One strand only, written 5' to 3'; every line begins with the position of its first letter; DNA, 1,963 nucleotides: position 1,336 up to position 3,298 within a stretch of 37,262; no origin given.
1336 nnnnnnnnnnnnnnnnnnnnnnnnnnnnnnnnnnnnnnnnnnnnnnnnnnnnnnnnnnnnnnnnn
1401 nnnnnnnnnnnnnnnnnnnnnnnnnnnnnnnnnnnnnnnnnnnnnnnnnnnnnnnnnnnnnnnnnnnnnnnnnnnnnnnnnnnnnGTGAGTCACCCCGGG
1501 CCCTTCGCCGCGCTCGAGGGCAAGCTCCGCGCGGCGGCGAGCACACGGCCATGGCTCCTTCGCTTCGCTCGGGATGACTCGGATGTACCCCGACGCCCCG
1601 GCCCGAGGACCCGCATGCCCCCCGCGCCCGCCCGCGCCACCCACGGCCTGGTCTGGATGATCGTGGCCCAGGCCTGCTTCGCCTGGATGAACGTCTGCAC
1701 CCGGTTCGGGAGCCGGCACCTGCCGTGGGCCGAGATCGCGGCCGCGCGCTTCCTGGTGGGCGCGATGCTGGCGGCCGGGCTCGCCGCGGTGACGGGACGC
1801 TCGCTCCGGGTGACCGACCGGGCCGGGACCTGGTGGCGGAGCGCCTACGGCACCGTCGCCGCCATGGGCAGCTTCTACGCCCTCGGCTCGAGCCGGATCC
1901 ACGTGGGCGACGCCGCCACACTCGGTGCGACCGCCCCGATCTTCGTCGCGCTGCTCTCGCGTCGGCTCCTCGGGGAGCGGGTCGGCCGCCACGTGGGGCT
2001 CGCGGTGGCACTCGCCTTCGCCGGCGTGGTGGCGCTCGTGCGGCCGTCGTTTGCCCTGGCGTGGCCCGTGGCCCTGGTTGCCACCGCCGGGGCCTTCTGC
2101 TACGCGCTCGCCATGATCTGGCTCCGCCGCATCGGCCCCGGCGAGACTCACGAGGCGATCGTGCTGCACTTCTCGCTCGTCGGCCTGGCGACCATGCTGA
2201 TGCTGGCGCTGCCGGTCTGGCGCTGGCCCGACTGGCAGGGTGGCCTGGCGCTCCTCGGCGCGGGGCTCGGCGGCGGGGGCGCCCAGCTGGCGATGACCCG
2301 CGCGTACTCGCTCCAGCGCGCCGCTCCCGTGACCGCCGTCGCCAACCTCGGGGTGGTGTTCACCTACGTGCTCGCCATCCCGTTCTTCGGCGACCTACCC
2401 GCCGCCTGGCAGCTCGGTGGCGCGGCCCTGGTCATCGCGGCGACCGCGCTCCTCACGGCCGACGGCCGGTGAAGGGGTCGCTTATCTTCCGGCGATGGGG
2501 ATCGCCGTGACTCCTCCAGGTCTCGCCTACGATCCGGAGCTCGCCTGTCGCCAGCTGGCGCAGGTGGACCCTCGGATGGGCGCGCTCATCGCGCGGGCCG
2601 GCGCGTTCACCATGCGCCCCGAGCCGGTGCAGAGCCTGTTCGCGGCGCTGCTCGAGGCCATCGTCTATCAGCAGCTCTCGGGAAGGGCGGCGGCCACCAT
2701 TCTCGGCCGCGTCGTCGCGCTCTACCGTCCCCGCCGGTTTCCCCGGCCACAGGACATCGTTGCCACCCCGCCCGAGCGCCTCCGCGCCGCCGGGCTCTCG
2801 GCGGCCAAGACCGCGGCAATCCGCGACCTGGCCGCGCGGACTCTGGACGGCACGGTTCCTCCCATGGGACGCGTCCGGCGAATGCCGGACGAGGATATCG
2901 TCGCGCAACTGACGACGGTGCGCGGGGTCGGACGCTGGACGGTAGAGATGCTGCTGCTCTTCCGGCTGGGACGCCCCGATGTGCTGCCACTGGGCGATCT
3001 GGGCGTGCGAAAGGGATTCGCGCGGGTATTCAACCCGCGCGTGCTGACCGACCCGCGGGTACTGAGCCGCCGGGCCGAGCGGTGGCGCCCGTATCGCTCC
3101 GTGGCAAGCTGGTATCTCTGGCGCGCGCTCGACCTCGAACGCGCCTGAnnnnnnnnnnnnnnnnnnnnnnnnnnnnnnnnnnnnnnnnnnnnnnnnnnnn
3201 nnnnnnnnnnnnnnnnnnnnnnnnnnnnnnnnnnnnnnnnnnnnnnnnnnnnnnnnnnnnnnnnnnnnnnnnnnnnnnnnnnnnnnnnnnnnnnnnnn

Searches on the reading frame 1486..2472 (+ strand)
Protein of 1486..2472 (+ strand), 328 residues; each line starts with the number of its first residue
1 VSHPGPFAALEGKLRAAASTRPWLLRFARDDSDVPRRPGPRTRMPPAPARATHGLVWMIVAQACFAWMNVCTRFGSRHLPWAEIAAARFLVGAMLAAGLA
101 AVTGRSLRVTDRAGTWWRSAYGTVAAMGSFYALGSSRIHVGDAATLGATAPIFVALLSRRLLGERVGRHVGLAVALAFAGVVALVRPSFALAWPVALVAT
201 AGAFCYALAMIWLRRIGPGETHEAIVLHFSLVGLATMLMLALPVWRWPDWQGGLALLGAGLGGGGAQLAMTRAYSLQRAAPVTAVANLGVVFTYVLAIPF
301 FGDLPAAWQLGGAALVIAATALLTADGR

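Call 29: search_protein_families(library=ncbifam, proteins=[window:1486-2472:+], max_evalue=1e-8)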
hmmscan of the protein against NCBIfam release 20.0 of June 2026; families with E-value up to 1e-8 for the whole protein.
window:1486-2472:+ (328 aa): 1 family
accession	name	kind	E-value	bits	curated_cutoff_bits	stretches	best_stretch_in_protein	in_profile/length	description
TIGR00950.1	2A78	equivalog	7.5e-10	38.7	230.2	0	126-319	59-262/264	carboxylate/amino acid/amine transporter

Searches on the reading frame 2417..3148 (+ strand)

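Call 29: search_protein_families(library=ncbifam, proteins=[window:2417-3148:+], max_evalue=1e-8)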
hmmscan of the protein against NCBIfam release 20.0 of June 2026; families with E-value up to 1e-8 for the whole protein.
window:2417-3148:+ (243 aa): 1 family
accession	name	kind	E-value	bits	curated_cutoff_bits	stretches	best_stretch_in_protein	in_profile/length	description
NF007641.0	PRK10308.1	equivalog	8.7e-13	48.5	229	1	75-237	114-274/285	DNA-3-methyladenine glycosylase 2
